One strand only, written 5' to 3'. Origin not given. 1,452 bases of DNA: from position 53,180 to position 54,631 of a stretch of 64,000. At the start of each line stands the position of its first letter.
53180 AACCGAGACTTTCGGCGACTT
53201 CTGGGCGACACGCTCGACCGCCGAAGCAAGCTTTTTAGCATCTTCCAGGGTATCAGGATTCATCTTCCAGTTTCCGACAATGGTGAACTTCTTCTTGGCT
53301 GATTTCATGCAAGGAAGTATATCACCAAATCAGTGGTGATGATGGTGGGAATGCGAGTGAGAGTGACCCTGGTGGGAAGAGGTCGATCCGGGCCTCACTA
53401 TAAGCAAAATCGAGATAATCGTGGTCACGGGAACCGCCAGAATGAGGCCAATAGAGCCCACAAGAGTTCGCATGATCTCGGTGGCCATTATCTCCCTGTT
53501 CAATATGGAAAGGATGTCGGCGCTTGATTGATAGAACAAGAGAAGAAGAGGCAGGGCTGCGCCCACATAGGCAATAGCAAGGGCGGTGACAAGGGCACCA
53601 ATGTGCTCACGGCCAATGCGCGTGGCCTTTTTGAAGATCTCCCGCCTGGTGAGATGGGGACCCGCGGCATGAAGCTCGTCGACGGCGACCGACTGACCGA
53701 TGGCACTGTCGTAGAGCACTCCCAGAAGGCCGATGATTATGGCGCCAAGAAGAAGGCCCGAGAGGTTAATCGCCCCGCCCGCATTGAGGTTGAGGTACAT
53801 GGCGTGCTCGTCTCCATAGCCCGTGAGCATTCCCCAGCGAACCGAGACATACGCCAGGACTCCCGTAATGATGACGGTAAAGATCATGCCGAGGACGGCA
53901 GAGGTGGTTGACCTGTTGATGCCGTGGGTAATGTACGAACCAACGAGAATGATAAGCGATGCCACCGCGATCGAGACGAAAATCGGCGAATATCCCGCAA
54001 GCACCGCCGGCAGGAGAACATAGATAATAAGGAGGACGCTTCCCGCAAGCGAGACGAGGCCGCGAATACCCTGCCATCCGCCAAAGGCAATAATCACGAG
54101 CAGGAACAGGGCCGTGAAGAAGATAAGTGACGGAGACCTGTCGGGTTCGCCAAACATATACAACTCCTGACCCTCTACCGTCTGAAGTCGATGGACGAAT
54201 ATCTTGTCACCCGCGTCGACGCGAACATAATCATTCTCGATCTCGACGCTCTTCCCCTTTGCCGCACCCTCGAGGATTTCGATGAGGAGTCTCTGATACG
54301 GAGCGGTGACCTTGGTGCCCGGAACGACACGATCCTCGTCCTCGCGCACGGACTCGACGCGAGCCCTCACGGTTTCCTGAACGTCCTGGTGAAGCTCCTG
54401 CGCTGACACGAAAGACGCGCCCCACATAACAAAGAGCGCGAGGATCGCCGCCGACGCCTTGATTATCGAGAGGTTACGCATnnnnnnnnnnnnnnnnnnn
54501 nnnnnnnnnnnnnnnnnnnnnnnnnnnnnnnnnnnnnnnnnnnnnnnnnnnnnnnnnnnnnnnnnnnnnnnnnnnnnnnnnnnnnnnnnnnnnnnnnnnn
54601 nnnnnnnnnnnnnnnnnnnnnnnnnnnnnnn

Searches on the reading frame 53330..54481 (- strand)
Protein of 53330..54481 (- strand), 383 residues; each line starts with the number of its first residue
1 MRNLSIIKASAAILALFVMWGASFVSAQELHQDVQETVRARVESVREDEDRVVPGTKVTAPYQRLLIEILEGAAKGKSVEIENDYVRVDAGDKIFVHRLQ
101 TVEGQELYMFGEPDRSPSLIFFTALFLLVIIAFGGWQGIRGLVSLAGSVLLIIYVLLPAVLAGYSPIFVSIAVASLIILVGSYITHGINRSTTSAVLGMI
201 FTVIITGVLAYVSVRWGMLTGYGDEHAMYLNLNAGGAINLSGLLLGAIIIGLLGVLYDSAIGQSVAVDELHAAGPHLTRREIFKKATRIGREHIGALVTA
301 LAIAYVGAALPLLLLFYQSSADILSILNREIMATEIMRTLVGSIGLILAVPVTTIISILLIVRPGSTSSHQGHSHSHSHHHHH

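Call 6: search_protein_families(library=pfam, proteins=[window:53330-54481:-])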
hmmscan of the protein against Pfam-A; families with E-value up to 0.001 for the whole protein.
window:53330-54481:- (383 aa): 1 family
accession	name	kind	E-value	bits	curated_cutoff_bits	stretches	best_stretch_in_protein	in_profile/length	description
PF07907.16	YibE_F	-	1.4e-66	224.9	27.2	1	119-357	1-239/241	YibE/F-like protein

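Call 7: search_protein_families(library=ncbifam, proteins=[window:53330-54481:-], max_evalue=0.01)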
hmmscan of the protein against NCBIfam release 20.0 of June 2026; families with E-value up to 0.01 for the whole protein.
window:53330-54481:- (383 aa): 0 families

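Call 73: find_homologous_proteins(query=window:53330-54481:-, max_evalue=1e-10)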
Query window:53330-54481:- (383 aa): 3245 proteins with E <= 1e-10 among 8000 candidates; the best 120 are listed.
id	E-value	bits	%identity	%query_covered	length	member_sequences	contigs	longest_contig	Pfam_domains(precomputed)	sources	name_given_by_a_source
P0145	1.5e-237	806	100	100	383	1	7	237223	PF07907.18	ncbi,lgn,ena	-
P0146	2.4e-207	706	87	96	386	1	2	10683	PF07907.18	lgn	-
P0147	1.4e-196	671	85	96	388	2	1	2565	PF07907.18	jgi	-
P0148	2.9e-196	670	84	97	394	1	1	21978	PF07907.18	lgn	-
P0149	4.3e-196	669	86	92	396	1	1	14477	PF07907.18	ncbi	-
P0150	7.0e-192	656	84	93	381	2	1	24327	PF07907.18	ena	-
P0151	1.4e-191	655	82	94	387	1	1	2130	PF07907.18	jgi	jgi:uncharacterized membrane protein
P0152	6.7e-183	626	81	92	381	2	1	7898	PF07907.18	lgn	-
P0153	3.0e-181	621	81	89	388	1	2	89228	PF07907.18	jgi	jgi:uncharacterized membrane protein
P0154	6.0e-172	590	78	91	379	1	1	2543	PF07907.18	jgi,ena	jgi:uncharacterized membrane protein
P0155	8.0e-152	524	67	96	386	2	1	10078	PF07907.18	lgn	-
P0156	1.0e-141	491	66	94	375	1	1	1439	PF07907.18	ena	-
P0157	3.1e-141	489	63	93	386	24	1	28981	PF07907.18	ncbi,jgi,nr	ncbi:MAG TPA: YibE/F family protein [Candidatus Paceibacterota bacterium]|nr:YibE/F family protein [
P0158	6.2e-134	465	61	94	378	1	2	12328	PF07907.18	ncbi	-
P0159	8.0e-123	428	54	98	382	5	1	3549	PF07907.18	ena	-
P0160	3.4e-121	423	57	91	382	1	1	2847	PF07907.18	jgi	jgi:uncharacterized membrane protein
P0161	4.1e-121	423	59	88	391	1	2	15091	PF07907.18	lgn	-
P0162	4.7e-121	423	56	92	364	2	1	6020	PF07907.18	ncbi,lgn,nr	ncbi:MAG TPA: YibE/F family protein [Candidatus Paceibacterota bacterium]|nr:YibE/F family protein [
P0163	4.5e-120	419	87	60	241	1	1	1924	PF07907.18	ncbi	-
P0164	7.9e-120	419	55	96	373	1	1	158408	PF07907.18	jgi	-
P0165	3.0e-119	417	57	92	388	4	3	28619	PF07907.18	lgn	-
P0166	8.4e-119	415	53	94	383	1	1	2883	PF07907.18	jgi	jgi:uncharacterized membrane protein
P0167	9.0e-119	415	53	100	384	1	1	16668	PF07907.18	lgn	-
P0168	1.4e-118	414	54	96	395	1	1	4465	PF07907.18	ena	-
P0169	1.6e-118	414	53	96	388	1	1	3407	PF07907.18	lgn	-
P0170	1.7e-118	414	58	89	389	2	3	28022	PF07907.18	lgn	-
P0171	1.7e-118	414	56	94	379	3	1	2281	PF07907.18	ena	-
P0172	2.2e-118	414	54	96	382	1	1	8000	PF07907.18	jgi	jgi:uncharacterized membrane protein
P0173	2.2e-118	414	52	98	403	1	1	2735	PF07907.18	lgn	-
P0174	3.5e-118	413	53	95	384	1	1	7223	PF07907.18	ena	-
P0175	6.1e-118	412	55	94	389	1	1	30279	PF07907.18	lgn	-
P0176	1.4e-117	411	51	98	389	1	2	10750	PF07907.18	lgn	-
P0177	1.7e-117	411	54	96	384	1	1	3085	PF07907.18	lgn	-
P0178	1.7e-117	411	54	94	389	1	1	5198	PF07907.18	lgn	-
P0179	2.6e-117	410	55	93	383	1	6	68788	PF07907.18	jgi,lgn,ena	-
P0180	2.8e-117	410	53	96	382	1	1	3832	PF07907.18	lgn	-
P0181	2.9e-117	410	53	97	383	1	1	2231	PF07907.18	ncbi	-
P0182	4.1e-117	410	55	93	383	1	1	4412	PF07907.18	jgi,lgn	-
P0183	6.1e-117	409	55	93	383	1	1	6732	PF07907.18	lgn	-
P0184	6.9e-117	409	51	97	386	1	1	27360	PF07907.18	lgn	-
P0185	7.3e-117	409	56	92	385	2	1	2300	PF07907.18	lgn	-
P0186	7.9e-117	409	53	94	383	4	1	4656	PF07907.18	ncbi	-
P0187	8.0e-117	409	54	94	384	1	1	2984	PF07907.18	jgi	jgi:uncharacterized membrane protein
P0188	1.4e-116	408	56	91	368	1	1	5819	PF07907.18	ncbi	-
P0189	1.7e-116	408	53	94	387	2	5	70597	PF07907.18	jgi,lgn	jgi:uncharacterized membrane protein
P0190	1.9e-116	407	54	92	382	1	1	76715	PF07907.18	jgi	jgi:uncharacterized membrane protein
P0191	1.9e-116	407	55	93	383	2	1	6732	PF07907.18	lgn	-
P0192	1.9e-116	407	53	96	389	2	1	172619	PF07907.18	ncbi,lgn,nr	ncbi:MAG: YibE/F family protein [Candidatus Pacebacteria bacterium]|nr:YibE/F family protein [Candid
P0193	2.1e-116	407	51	97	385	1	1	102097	PF07907.18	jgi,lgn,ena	-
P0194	2.4e-116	407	52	96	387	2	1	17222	PF07907.18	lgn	-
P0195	5.1e-116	406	53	94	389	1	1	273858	PF07907.18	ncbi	-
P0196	5.1e-116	406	54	94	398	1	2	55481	PF07907.18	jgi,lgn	jgi:uncharacterized membrane protein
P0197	7.4e-116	406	52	98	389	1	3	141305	PF07907.18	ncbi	-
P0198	1.2e-115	405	50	100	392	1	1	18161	PF07907.18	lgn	-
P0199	1.4e-115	405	54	91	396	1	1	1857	PF07907.18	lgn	-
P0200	1.5e-115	405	52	95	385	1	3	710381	PF07907.18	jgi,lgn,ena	-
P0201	2.4e-115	404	54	91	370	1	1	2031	PF07907.18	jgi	jgi:uncharacterized membrane protein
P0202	2.6e-115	404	57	91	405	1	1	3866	PF07907.18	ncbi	-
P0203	4.3e-115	403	55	92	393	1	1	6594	PF07907.18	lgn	-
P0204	6.2e-115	402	53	91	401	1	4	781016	PF07907.18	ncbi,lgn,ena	ncbi:MAG: YibE/F family protein [Patescibacteria group bacterium]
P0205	6.3e-115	402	53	98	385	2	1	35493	PF07907.18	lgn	-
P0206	7.8e-115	402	54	95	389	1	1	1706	PF07907.18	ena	-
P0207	8.5e-115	402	55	93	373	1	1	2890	PF07907.18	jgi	jgi:uncharacterized membrane protein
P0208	8.7e-115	402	52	98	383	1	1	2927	PF07907.18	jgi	jgi:uncharacterized membrane protein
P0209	9.3e-115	402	51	95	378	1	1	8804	PF07907.18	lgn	-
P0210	1.1e-114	402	52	100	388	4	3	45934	PF07907.18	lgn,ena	-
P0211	1.1e-114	402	57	89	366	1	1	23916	PF07907.18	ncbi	-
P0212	1.5e-114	401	52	93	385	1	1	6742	PF07907.18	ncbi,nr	ncbi:MAG: YibE/F family protein [bacterium]|nr:YibE/F family protein [bacterium]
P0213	1.5e-114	401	53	93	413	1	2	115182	PF07907.18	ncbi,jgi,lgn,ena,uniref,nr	ncbi:hypothetical protein COU20_00370 [Candidatus Kaiserbacteria bacterium CG10_big_fil_rev_8_21_14_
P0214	1.6e-114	401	49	95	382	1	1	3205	PF07907.18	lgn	-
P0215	1.7e-114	401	53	94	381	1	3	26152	PF07907.18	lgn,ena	-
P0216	1.8e-114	401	51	99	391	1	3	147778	PF07907.18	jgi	jgi:uncharacterized membrane protein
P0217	2.0e-114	401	54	97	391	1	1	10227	PF07907.18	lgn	-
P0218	2.4e-114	401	58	91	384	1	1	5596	PF07907.18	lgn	-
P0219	2.4e-114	401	55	93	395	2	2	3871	PF07907.18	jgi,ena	-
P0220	2.4e-114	401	52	94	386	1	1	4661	PF07907.18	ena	-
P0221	2.6e-114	400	55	89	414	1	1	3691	PF07907.18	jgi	jgi:uncharacterized membrane protein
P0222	2.8e-114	400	53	94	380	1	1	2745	PF07907.18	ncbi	-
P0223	3.3e-114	400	53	94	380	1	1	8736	PF07907.18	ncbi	-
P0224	3.5e-114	400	54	93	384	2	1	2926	PF07907.18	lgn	-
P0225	3.7e-114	400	56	91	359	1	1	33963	PF07907.18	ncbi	ncbi:MAG: YibE/F family protein [Patescibacteria group bacterium]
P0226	3.9e-114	400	54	92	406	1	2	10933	PF07907.18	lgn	-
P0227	4.4e-114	400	53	94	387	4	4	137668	PF07907.18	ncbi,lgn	-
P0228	4.8e-114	400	53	93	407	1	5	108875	PF07907.18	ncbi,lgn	ncbi:MAG TPA: YibE/F family protein [Candidatus Paceibacterota bacterium]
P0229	5.4e-114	399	54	96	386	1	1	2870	PF07907.18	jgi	jgi:uncharacterized membrane protein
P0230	5.9e-114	399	54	93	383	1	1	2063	PF07907.18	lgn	-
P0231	6.2e-114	399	54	91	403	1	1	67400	PF07907.18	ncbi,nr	ncbi:MAG: hypothetical protein JWO73_277 [Candidatus Taylorbacteria bacterium]|nr:hypothetical prote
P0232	6.4e-114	399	56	91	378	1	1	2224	PF07907.18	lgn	-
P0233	6.5e-114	399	54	91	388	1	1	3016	PF07907.18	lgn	-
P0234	7.0e-114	399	54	95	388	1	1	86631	PF07907.18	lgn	-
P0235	9.4e-114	399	54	91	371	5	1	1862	PF07907.18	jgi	jgi:uncharacterized membrane protein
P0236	1.2e-113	398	53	92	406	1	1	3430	PF07907.18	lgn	-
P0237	1.3e-113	398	56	93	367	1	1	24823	PF07907.18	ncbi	-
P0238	1.3e-113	398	53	94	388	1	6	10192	PF07907.18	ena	-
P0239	1.4e-113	398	51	97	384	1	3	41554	PF07907.18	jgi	jgi:uncharacterized membrane protein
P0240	1.4e-113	398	52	92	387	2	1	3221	PF07907.18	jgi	jgi:uncharacterized membrane protein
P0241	1.4e-113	398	53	93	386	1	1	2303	PF07907.18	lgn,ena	-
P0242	2.0e-113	397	51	97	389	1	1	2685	PF07907.18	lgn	-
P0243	2.2e-113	397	52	96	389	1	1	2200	PF07907.18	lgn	-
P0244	2.3e-113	397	53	94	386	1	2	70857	PF07907.18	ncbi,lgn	-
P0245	2.3e-113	397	54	93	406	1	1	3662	PF07907.18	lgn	-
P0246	2.5e-113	397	55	89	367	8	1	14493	PF07907.18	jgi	jgi:uncharacterized membrane protein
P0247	2.9e-113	397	53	93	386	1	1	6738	PF07907.18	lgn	-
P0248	3.2e-113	397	52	93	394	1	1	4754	PF07907.18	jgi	-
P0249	3.4e-113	397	56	92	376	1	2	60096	PF07907.18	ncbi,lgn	-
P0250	3.6e-113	397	52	95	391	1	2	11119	PF07907.18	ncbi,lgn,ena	-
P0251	3.9e-113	397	56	89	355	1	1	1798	PF07907.18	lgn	-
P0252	4.7e-113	396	54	89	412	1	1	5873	PF07907.18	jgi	jgi:uncharacterized membrane protein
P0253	5.0e-113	396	52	95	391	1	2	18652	PF07907.18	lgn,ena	-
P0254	5.0e-113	396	51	95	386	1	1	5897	PF07907.18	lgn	-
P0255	5.1e-113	396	52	93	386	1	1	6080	PF07907.18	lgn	-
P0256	5.3e-113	396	52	93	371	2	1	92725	PF07907.18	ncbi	-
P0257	5.7e-113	396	54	92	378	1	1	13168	PF07907.18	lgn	-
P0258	6.2e-113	396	54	92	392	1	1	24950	PF07907.18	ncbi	-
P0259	6.4e-113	396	52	92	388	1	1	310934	PF07907.18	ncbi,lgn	-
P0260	6.5e-113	396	53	97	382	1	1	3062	PF07907.18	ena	-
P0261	7.5e-113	396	53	93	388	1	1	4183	PF07907.18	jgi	jgi:uncharacterized membrane protein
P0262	9.6e-113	395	53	94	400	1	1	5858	PF07907.18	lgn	-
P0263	1.0e-112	395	51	99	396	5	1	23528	PF07907.18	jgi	jgi:uncharacterized membrane protein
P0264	1.0e-112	395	51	98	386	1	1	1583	PF07907.18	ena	-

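Call 81: predict_structure(alignment_id=A5)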
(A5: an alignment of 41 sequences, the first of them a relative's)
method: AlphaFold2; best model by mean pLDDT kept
length: 383 residues; sequences in the alignment: 41
mean_pLDDT: 84.4   pTM: 0.72
mean pLDDT of the five models: 84.4, 82.9, 82.8, 78.3, 73.0
residues with pLDDT >= 90: 162; 70-90: 171; 50-70: 42; < 50: 8
segments of 3 or more residues with pLDDT < 50: 371-377
pLDDT, mean of each block of 10 residues (from residue 1): 76 87 61 85 97 85 97 95 93 93 91 87 91 91 89 90 87 93 91 93 92 84 62 67 81 86 92 91 93 86 80 73 73 82 89 93 68 50 53
secondary structure, 60 per line:
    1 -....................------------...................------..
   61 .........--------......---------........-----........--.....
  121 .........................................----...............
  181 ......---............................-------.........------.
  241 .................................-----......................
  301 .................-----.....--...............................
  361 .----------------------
elements in order: H2-21 E34-52 E59-69 E78-83 E93-100 E106-113 H116-161 H166-186 H190-217 H225-233 H240-273 H279-317 H323-327 H330-361

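Call 83: fold_search(model_id=the predicted structure, library=pdb)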
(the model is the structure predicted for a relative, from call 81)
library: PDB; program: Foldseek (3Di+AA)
matches with E <= 10: 797; with E <= 0.001: 0
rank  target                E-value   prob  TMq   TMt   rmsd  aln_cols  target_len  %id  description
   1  3w9i_A                1.1e-02  1.00  0.32  0.13   6.4       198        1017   16  Structural basis for the inhibition of bacterial multidrug exporters (released 2013-07-03)
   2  2v50_D                1.7e-02  0.98  0.33  0.14  20.4       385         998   11  The Missing Part of the Bacterial MexAB-OprM System: Structural determination of the Multidrug Exporter MexB (released 2009-05-19)
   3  3w9j_D                2.0e-02  1.00  0.33  0.14   6.3       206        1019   16  Structural basis for the inhibition of bacterial multidrug exporters (released 2013-07-03)
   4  2v50_A                3.0e-02  0.92  0.31  0.13  22.0       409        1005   10  The Missing Part of the Bacterial MexAB-OprM System: Structural determination of the Multidrug Exporter MexB (released 2009-05-19)
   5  8yr0_A                3.8e-02  0.80  0.28  0.12  22.6       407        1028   12  Cryo-EM Structure of AdeG from Acinetobacter baumannii (released 2025-01-01)
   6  6zo5_A                4.9e-02  1.00  0.32  0.13   6.3       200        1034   12  Fusidic acid binding to the TM1/TM2 groove of AcrB-G619P_G621P (released 2021-05-19)
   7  9qpr_B                6.3e-02  1.00  0.31  0.13   6.6       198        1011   15  Single particle cryo-EM structure of the multidrug efflux pump MdtF from Escherichia coli (released 2025-05-14)
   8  7oum_A                8.4e-02  1.00  0.34  0.14   5.6       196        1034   12  BDM88855 inhibitor bound to the transmembrane domain of AcrB-R971A (released 2021-12-29)
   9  8qzq_A                8.9e-02  1.00  0.35  0.14   6.4       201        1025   11  Single particle cryo-EM co-structure of E. coli AcrB with bound BDM91531 inhibitor (released 2024-11-06)
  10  8p1i_A                9.3e-02  1.00  0.34  0.14   6.5       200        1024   12  Single particle cryo-EM co-structure of Klebsiella pneumoniae AcrB with the BDM91288 efflux pump inhibitor at 2.97 Ang (released 2024-01-17)
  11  4c48_A                9.3e-02  1.00  0.32  0.13   8.2       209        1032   13  Crystal structure of AcrB-AcrZ complex (released 2014-04-30)
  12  6vkt_A                1.0e-01  0.75  0.30  0.13  23.5       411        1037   10  Cryo-electron microscopy structures of a gonococcal multidrug efflux pump illuminate a mechanism of erythromycin drug  (released 2020-07-01)
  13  8deu_A                1.1e-01  1.00  0.31  0.13   8.9       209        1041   13  Cryo-electron microscopy structure of Neisseria gonorrhoeae multidrug efflux pump MtrD with CASP peptide complex (released 2022-09-14)
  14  7pzy_Y                1.1e-01  0.95  0.14  0.32  14.0       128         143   12  Structure of the vacant Candida albicans 80S ribosome (released 2022-05-18)
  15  6cqo_D                1.1e-01  0.92  0.13  0.38   6.8       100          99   13  Crystal Structure of mitochondrial single-stranded DNA binding proteins from S. cerevisiae (SeMet Labeled), Rim1 (Form (released 2018-05-30)
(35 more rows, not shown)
